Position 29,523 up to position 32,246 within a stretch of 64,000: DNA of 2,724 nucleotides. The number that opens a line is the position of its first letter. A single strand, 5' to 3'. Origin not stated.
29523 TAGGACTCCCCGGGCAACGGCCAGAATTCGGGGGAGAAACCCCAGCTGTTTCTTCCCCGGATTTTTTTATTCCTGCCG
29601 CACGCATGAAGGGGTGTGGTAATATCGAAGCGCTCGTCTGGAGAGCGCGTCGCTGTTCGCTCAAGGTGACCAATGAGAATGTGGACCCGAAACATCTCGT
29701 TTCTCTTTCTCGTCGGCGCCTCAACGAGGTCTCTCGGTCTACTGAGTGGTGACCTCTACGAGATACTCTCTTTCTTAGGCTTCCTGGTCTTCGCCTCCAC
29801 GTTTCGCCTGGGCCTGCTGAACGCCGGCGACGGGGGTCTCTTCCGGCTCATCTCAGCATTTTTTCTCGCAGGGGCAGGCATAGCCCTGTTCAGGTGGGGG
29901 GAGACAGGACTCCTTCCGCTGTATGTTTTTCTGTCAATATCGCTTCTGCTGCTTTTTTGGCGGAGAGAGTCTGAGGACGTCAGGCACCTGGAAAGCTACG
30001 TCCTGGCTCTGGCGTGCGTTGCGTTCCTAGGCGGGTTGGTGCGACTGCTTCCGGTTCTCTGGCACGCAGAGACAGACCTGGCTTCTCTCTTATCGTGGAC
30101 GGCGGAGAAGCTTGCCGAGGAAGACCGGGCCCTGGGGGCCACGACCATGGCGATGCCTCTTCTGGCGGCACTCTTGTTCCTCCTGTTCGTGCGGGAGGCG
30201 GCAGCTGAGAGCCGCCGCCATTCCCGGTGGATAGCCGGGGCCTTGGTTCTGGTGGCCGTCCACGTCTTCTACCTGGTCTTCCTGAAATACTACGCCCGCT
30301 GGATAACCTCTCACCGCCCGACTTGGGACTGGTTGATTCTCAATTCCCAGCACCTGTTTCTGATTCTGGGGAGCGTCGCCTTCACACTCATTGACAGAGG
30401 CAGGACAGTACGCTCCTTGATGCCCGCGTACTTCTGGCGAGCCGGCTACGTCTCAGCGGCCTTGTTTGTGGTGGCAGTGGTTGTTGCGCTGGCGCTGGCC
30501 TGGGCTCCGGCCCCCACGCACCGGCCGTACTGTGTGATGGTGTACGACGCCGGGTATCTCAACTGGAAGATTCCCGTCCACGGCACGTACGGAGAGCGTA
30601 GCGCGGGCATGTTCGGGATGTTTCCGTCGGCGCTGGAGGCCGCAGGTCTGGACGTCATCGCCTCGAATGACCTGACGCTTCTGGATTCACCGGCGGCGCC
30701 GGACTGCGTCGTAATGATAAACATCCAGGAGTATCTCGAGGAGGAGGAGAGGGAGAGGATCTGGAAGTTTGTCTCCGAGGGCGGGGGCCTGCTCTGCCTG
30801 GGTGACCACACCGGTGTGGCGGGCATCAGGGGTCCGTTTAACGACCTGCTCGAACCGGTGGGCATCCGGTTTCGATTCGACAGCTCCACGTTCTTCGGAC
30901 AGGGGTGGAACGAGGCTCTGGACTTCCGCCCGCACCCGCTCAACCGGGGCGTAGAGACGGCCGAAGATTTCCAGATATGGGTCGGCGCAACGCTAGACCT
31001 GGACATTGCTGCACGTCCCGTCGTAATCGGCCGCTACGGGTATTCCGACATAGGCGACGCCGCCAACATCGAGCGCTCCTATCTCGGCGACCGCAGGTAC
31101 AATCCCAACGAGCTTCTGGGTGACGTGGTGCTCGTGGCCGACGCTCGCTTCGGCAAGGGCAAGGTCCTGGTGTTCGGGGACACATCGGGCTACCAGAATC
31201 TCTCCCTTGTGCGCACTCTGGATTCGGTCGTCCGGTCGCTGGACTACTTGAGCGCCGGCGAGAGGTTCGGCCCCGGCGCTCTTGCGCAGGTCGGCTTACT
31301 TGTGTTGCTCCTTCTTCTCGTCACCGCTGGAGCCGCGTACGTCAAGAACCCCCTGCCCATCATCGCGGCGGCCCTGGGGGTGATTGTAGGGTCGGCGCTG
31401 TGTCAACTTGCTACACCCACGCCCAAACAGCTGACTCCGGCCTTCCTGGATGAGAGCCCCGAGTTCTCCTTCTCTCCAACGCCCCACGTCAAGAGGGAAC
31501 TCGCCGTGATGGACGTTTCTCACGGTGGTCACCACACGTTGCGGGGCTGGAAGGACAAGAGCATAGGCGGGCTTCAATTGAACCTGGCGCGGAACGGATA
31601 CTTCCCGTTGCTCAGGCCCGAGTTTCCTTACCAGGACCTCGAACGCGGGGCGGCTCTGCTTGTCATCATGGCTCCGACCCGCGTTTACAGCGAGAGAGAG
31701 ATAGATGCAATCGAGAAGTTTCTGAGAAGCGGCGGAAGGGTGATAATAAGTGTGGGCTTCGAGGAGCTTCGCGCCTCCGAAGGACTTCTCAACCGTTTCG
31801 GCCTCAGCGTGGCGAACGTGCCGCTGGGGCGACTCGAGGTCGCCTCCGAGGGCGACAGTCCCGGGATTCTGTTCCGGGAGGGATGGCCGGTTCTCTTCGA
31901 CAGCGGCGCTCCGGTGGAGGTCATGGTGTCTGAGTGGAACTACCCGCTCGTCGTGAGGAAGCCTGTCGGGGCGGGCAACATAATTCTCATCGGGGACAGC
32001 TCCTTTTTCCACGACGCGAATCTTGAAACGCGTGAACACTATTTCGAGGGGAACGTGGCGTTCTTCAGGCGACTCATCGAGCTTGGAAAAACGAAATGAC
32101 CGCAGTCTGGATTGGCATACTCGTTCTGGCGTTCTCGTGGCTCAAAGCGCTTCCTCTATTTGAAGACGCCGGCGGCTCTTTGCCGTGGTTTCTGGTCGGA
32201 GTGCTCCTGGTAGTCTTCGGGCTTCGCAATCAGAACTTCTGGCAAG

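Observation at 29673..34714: Translationally coupled paralog pair of roughly 800-870 aa membrane proteins with duplicated GldG-like domains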

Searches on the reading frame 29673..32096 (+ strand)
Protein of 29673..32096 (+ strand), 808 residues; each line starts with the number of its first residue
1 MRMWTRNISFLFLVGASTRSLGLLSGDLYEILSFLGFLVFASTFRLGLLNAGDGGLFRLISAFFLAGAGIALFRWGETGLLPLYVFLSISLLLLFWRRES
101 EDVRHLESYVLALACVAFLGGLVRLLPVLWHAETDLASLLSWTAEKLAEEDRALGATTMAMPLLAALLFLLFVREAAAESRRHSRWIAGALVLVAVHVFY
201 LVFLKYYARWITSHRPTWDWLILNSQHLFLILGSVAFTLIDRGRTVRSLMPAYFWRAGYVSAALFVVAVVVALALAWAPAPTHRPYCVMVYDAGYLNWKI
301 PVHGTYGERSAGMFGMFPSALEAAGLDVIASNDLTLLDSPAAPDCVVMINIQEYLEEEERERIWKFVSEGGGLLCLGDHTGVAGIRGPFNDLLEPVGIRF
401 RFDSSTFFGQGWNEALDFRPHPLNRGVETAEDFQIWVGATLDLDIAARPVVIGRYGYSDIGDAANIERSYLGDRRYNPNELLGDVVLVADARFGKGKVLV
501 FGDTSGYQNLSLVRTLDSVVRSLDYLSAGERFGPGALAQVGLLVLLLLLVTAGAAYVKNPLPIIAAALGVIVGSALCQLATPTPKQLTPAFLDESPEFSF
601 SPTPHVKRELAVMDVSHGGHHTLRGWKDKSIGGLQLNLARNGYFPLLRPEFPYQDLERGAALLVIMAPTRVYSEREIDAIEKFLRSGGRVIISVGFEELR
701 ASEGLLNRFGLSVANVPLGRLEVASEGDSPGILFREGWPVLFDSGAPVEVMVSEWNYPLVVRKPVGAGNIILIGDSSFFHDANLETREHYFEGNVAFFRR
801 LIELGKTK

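Call 8: search_protein_families(library=pfam, proteins=[window:29673-32096:+], max_evalue=1)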
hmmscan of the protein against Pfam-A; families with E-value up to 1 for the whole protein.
window:29673-32096:+ (808 aa): 3 families
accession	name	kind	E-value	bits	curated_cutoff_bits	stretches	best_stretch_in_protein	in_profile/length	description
PF14258.12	DUF4350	-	4.7e-17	63.3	30.4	2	652-787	29-171/181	Domain of unknown function (DUF4350)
PF09822.16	ABC_transp_aux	-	3e-11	43.6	34.7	2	658-693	44-79/288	ABC-type uncharacterized transport system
PF23355.1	IFT52_GIFT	-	1e-05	25.2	27.2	1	659-696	45-82/246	IFT52 GIFT domain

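Call 9: search_protein_families(library=ncbifam, proteins=[window:29673-32096:+], max_evalue=1)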
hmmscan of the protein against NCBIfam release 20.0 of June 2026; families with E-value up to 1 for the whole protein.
window:29673-32096:+ (808 aa): 0 families

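Call 15: find_homologous_proteins(query=window:29673-32096:+)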
Query window:29673-32096:+ (808 aa): 149 proteins with E <= 0.001 among 8000 candidates; the best 120 are listed.
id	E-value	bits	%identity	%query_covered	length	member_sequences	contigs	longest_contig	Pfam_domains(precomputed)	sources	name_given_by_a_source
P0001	0.0e+0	1822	100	100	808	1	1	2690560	PF14258.13,PF09822.17,PF23355.2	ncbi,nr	ncbi:MAG: hypothetical protein JSW03_09745 [Candidatus Eiseniibacteriota bacterium]|nr:MAG: hypothet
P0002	0.0e+0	1295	69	100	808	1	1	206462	PF14258.13,PF09822.17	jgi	jgi:hypothetical protein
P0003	0.0e+0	1150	63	100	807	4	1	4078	PF14258.13,PF09822.17,PF23355.2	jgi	-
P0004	0.0e+0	1085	59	100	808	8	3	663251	PF14258.13,PF09822.17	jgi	jgi:hypothetical protein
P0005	0.0e+0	1073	59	100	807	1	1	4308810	PF14258.13,PF09822.17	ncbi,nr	ncbi:MAG: hypothetical protein JSW58_05610 [Candidatus Latescibacterota bacterium]|nr:MAG: hypotheti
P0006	0.0e+0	1069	60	100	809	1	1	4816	PF14258.13,PF09822.17,PF23355.2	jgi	jgi:hypothetical protein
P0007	0.0e+0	1059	59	99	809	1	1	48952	PF14258.13,PF09822.17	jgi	jgi:hypothetical protein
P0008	0.0e+0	1044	58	100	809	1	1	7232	PF14258.13,PF09822.17,PF23355.2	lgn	-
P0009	0.0e+0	1042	59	99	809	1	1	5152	PF14258.13,PF09822.17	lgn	-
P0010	0.0e+0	1038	61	93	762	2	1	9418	PF14258.13,PF09822.17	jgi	jgi:hypothetical protein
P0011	0.0e+0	1034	57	100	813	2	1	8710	PF14258.13,PF09822.17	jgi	jgi:hypothetical protein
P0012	0.0e+0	1021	56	100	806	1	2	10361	PF14258.13,PF09822.17,PF23355.2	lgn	-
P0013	0.0e+0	1020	57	99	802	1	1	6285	PF14258.13,PF09822.17,PF23355.2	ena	-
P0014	0.0e+0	1019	57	99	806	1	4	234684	PF14258.13,PF09822.17,PF23355.2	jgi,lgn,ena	jgi:hypothetical protein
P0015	6.2e-296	1002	55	100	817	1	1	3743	PF14258.13,PF09822.17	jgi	jgi:hypothetical protein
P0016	1.6e-255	868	51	100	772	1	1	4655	PF14258.13,PF09822.17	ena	-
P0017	3.3e-234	798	64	68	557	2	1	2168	PF14258.13,PF09822.17,PF23355.2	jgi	jgi:hypothetical protein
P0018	3.2e-211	722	63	61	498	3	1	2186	PF14258.13,PF09822.17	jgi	jgi:hypothetical protein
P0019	1.4e-190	653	44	99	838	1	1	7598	PF14258.13,PF09822.17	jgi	jgi:hypothetical protein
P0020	2.0e-190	653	43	99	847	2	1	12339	PF14258.13,PF09822.17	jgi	jgi:hypothetical protein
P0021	1.4e-186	640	47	86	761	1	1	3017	PF14258.13,PF09822.17,PF23355.2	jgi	jgi:hypothetical protein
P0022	4.0e-181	622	44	99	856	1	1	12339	PF14258.13,PF09822.17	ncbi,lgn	-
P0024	7.1e-179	615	42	99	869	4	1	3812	PF14258.13,PF09822.17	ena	-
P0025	6.5e-176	605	42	99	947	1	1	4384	PF14258.13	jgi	jgi:hypothetical protein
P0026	2.4e-175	603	42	99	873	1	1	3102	PF14258.13,PF09822.17,PF23355.2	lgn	-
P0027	5.2e-175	602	42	99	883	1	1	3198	PF14258.13,PF09822.17,PF23355.2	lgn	-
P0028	3.6e-174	599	41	98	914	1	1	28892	PF14258.13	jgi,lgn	-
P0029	2.6e-161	557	46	74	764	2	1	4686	PF14258.13,PF23355.2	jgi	jgi:hypothetical protein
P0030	2.4e-151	524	49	64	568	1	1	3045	PF14258.13,PF09822.17,PF23355.2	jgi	jgi:hypothetical protein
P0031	1.5e-139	485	38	90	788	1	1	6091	PF14258.13,PF09822.17,PF23355.2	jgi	jgi:hypothetical protein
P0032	4.0e-135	470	38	91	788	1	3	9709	PF14258.13,PF27016.1,PF09822.17,PF23355.2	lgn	-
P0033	4.2e-127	443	37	98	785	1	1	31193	PF14258.13,PF27016.1,PF09822.17,PF23355.2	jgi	jgi:hypothetical protein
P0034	9.7e-127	442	38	87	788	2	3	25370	PF14258.13,PF09822.17,PF23355.2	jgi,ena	-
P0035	1.4e-124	435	38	87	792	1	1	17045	PF14258.13,PF09822.17,PF23355.2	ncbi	-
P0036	7.7e-124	433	39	89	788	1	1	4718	PF14258.13,PF27016.1,PF09822.17,PF23355.2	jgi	jgi:hypothetical protein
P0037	3.0e-122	427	38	89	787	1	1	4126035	PF14258.13,PF27016.1,PF09822.17,PF23355.2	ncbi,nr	ncbi:MAG: hypothetical protein JSV33_07645 [bacterium]|nr:MAG: hypothetical protein JSV33_07645 [bac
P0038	1.1e-121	426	42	64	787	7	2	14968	PF14258.13,PF09822.17,PF23355.2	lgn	-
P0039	1.1e-121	426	38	87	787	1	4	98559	PF14258.13,PF09822.17,PF23355.2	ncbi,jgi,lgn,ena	-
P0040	4.3e-121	424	38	84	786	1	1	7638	PF14258.13,PF09822.17,PF23355.2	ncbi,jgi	-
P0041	1.2e-120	422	38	77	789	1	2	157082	PF14258.13,PF09822.17,PF23355.2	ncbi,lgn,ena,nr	ncbi:MAG: hypothetical protein KAW17_12970 [Candidatus Eisenbacteria sp.]|nr:hypothetical protein [C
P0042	1.3e-120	422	36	88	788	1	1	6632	PF14258.13,PF09822.17,PF23355.2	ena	-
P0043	1.5e-120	422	36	90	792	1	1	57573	PF14258.13,PF27016.1,PF09822.17,PF23355.2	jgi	jgi:hypothetical protein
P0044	2.3e-120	421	36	87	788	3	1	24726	PF14258.13,PF09822.17,PF23355.2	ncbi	-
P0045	4.4e-120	420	38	87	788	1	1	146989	PF14258.13,PF09822.17,PF23355.2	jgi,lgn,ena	-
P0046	8.0e-120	419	37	92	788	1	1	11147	PF14258.13,PF09822.17,PF23355.2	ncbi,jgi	jgi:hypothetical protein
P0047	2.1e-119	418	37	88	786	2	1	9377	PF14258.13,PF09822.17,PF23355.2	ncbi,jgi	jgi:hypothetical protein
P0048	5.6e-119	417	48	53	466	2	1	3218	PF14258.13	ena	-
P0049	1.1e-117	412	37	88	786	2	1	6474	PF14258.13,PF09822.17,PF23355.2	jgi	jgi:hypothetical protein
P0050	1.2e-117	412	42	64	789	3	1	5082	PF14258.13,PF09822.17,PF23355.2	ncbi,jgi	ncbi:MAG: hypothetical protein PVF95_13335 [bacterium]|jgi:hypothetical protein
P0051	3.1e-117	411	40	72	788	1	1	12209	PF14258.13,PF09822.17,PF23355.2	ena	-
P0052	2.5e-116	408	37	86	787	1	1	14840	PF14258.13,PF09822.17,PF23355.2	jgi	jgi:hypothetical protein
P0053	7.4e-115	403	36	91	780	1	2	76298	PF14258.13,PF27016.1,PF09822.17,PF23355.2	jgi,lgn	jgi:hypothetical protein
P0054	7.7e-115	403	41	64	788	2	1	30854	PF14258.13,PF09822.17,PF23355.2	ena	-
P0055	4.4e-114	400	36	88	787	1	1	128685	PF14258.13,PF09822.17,PF23355.2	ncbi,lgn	-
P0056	5.8e-113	397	38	75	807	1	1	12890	PF14258.13,PF09822.17,PF23355.2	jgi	jgi:hypothetical protein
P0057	1.2e-112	396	35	84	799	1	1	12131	PF14258.13,PF09822.17,PF23355.2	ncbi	-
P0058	4.1e-112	394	35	87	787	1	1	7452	PF14258.13,PF09822.17,PF23355.2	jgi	jgi:hypothetical protein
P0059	2.9e-111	391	41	73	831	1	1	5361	PF14258.13,PF23355.2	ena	-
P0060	2.9e-111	391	43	57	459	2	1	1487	PF14258.13,PF23355.2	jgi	-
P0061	1.6e-110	389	41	64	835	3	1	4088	PF14258.13,PF23355.2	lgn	-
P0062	1.4e-109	385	38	69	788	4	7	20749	PF14258.13,PF27016.1,PF09822.17,PF23355.2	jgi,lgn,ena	-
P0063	1.8e-109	385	33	99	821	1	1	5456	PF14258.13,PF09822.17,PF23355.2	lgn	-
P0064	7.7e-109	383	42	64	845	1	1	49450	PF14258.13,PF23355.2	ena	-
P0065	7.3e-107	377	33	99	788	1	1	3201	PF14258.13,PF09822.17,PF23355.2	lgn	-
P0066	2.0e-106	375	41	61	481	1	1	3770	PF14258.13,PF27016.1,PF09822.17,PF23355.2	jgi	jgi:hypothetical protein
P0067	2.4e-96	342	34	71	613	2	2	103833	PF14258.13,PF09822.17,PF23355.2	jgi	jgi:hypothetical protein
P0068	2.5e-95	338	36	69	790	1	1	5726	PF14258.13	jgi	-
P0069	1.7e-94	336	32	86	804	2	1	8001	PF14258.13,PF09822.17,PF23355.2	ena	-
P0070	2.1e-93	332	37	64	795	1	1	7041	PF14258.13,PF09822.17,PF23355.2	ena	-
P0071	3.5e-93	331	35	69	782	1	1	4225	PF14258.13,PF09822.17,PF23355.2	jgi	-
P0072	1.7e-92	329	31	88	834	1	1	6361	PF14258.13,PF23355.2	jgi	jgi:hypothetical protein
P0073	9.7e-92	326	32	86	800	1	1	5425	PF14258.13,PF09822.17,PF23355.2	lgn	-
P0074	2.0e-89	319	34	69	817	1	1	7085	PF14258.13,PF27016.1,PF09822.17,PF23355.2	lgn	-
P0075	5.5e-88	314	28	89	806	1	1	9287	PF14258.13,PF09822.17,PF23355.2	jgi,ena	-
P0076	1.0e-87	313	37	67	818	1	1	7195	PF14258.13,PF09822.17,PF23355.2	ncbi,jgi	jgi:hypothetical protein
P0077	1.5e-87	313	35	63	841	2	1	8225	PF14258.13,PF09822.17,PF23355.2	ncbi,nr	ncbi:MAG: hypothetical protein KAV82_04635 [Phycisphaerae bacterium]|nr:hypothetical protein [Phycis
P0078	1.7e-86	309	37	65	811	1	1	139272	PF14258.13,PF09822.17,PF23355.2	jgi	jgi:hypothetical protein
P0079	3.6e-86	308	38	68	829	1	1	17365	PF14258.13,PF09822.17,PF23355.2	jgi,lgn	jgi:hypothetical protein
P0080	3.7e-85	305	35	64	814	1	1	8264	PF14258.13,PF09822.17,PF23355.2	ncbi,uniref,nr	ncbi:MAG: hypothetical protein HYY20_04665 [Candidatus Tectomicrobia bacterium]|uniref:DUF4350 domai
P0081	4.5e-84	301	29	84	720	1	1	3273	PF14258.13,PF27016.1,PF09822.17,PF23355.2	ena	-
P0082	8.5e-84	300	29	88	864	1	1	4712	PF14258.13,PF27016.1,PF09822.17,PF23355.2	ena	-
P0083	2.2e-83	299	36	71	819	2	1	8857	PF14258.13,PF09822.17,PF23355.2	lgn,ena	-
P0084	2.7e-83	299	29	87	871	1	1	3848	PF14258.13,PF27016.1,PF09822.17,PF23355.2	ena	-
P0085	1.9e-82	296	29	88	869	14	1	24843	PF14258.13,PF27016.1,PF09822.17,PF23355.2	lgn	-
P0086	2.1e-82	296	33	68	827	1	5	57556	PF14258.13,PF27016.1,PF09822.17,PF23355.2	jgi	jgi:hypothetical protein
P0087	4.4e-82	295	32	70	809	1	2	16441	PF14258.13,PF27016.1,PF09822.17,PF23355.2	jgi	jgi:hypothetical protein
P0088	8.2e-82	294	28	87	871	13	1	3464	PF27016.1,PF09822.17,PF23355.2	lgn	-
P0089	4.3e-81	291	36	64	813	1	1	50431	PF14258.13,PF23355.2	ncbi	-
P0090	6.0e-81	291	35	64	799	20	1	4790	PF14258.13,PF27016.1,PF09822.17,PF23355.2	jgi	jgi:hypothetical protein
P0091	9.0e-81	290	32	68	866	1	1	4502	PF14258.13,PF09822.17,PF23355.2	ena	-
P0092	1.3e-80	290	31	88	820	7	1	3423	PF14258.13,PF09822.17,PF23355.2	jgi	jgi:hypothetical protein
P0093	4.2e-80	288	29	86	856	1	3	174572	PF14258.13,PF27016.1,PF23355.2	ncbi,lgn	-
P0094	4.6e-80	288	37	65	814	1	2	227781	PF14258.13,PF09822.17,PF23355.2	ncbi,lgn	-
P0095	6.4e-80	287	34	68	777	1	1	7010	PF14258.13,PF09822.17,PF23355.2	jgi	jgi:hypothetical protein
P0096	2.2e-79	286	32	65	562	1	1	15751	PF14258.13,PF09822.17,PF23355.2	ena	-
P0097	1.0e-78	283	35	66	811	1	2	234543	PF14258.13,PF09822.17,PF23355.2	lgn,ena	-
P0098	1.4e-78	283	28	86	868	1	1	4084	PF14258.13,PF27016.1,PF09822.17,PF23355.2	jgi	jgi:hypothetical protein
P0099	7.2e-78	281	36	68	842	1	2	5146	PF14258.13,PF09822.17,PF23355.2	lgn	-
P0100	7.8e-78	280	31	85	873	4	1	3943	PF14258.13,PF09822.17,PF23355.2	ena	-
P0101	8.8e-78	280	37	64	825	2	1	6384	PF14258.13,PF09822.17,PF23355.2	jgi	-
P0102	1.2e-77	280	36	64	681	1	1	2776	PF14258.13,PF09822.17,PF23355.2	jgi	jgi:hypothetical protein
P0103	2.0e-77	279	29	84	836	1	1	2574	PF14258.13,PF27016.1,PF09822.17,PF23355.2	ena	-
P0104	9.2e-77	277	47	28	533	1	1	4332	PF14258.13,PF09822.17,PF23355.2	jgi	jgi:hypothetical protein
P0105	2.9e-76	275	29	88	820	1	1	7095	PF14258.13,PF27016.1,PF09822.17,PF23355.2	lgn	-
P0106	3.0e-76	275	35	67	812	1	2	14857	PF14258.13,PF09822.17,PF23355.2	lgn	-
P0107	3.7e-76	275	28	92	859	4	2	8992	PF14258.13,PF27016.1,PF09822.17,PF23355.2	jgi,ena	-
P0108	4.6e-76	275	26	89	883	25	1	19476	PF14258.13,PF27016.1,PF09822.17,PF23355.2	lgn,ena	-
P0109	8.2e-76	274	33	67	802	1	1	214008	PF14258.13,PF09822.17,PF23355.2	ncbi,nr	ncbi:MAG: hypothetical protein MI923_04600 [Phycisphaerales bacterium]|nr:hypothetical protein [Phyc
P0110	9.1e-76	274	30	84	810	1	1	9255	PF14258.13,PF09822.17,PF23355.2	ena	-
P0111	1.3e-75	273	34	67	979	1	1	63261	PF14258.13,PF09822.17,PF23355.2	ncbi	-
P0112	2.0e-75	273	33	66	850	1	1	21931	PF14258.13,PF09822.17,PF23355.2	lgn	-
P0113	3.8e-75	272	35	64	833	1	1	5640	PF14258.13,PF27016.1,PF23355.2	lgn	-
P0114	3.9e-75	272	33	63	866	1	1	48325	PF14258.13,PF27016.1,PF09822.17,PF23355.2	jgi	-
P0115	7.5e-75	271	30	86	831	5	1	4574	PF14258.13,PF09822.17,PF23355.2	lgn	-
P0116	1.2e-74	270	33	68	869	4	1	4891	PF14258.13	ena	-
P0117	3.2e-74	269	36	68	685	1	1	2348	PF14258.13,PF09822.17,PF23355.2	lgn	-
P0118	1.5e-73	266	34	57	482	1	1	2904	PF14258.13,PF27016.1,PF09822.17,PF23355.2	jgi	-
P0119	2.5e-73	266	34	65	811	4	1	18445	PF14258.13,PF09822.17,PF23355.2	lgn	-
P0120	4.8e-73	265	35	65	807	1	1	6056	PF14258.13,PF23355.2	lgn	-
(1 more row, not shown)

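Call 17: search_protein_families(library=pfam, proteins=[P0033, P0085, P0005, P0080], max_evalue=0.1)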
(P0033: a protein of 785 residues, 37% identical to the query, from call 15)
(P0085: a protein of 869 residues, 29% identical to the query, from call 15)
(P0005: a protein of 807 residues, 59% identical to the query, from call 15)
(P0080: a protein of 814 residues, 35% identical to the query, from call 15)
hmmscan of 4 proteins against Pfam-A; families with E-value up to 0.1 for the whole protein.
P0033 (785 aa): 5 families
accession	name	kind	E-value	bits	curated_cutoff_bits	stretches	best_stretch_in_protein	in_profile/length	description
PF14258.12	DUF4350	-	7.8e-18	65.8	30.4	2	309-504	12-168/181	Domain of unknown function (DUF4350)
PF23355.1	IFT52_GIFT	-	2e-10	40.6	27.2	2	317-395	28-106/246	IFT52 GIFT domain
PF09822.16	ABC_transp_aux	-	2.7e-10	40.4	34.7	2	314-393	26-115/288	ABC-type uncharacterized transport system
PF13709.12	DUF4159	-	0.013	15.5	25.9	0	641-673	60-93/202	Domain of unknown function (DUF4159)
PF10101.14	DUF2339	-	0.031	13.5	33.6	1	8-266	237-493/659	Predicted membrane protein (DUF2339)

P0085 (869 aa): 3 families
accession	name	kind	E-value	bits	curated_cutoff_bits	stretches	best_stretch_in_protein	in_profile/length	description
PF23355.1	IFT52_GIFT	-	1.1e-13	51.2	27.2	2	395-473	29-107/246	IFT52 GIFT domain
PF09822.16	ABC_transp_aux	-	1e-12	48.4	34.7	2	401-471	35-116/288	ABC-type uncharacterized transport system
PF14258.12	DUF4350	-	1.7e-08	35.4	30.4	2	412-585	39-170/181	Domain of unknown function (DUF4350)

P0005 (807 aa): 3 families
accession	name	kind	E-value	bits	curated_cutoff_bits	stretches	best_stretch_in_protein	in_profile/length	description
PF14258.12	DUF4350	-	6.9e-14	53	30.4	2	651-787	29-172/181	Domain of unknown function (DUF4350)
PF09822.16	ABC_transp_aux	-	1.9e-09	37.6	34.7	1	656-692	43-79/288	ABC-type uncharacterized transport system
PF23355.1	IFT52_GIFT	-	0.0019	17.8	27.2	0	658-697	45-83/246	IFT52 GIFT domain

P0080 (814 aa): 3 families
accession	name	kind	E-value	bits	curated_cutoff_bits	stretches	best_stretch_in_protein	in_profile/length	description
PF14258.12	DUF4350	-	1.1e-14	55.6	30.4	2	656-785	28-168/181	Domain of unknown function (DUF4350)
PF23355.1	IFT52_GIFT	-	4.6e-11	42.7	27.2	2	657-701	37-81/246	IFT52 GIFT domain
PF09822.16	ABC_transp_aux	-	1.4e-10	41.3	34.7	2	354-426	30-117/288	ABC-type uncharacterized transport system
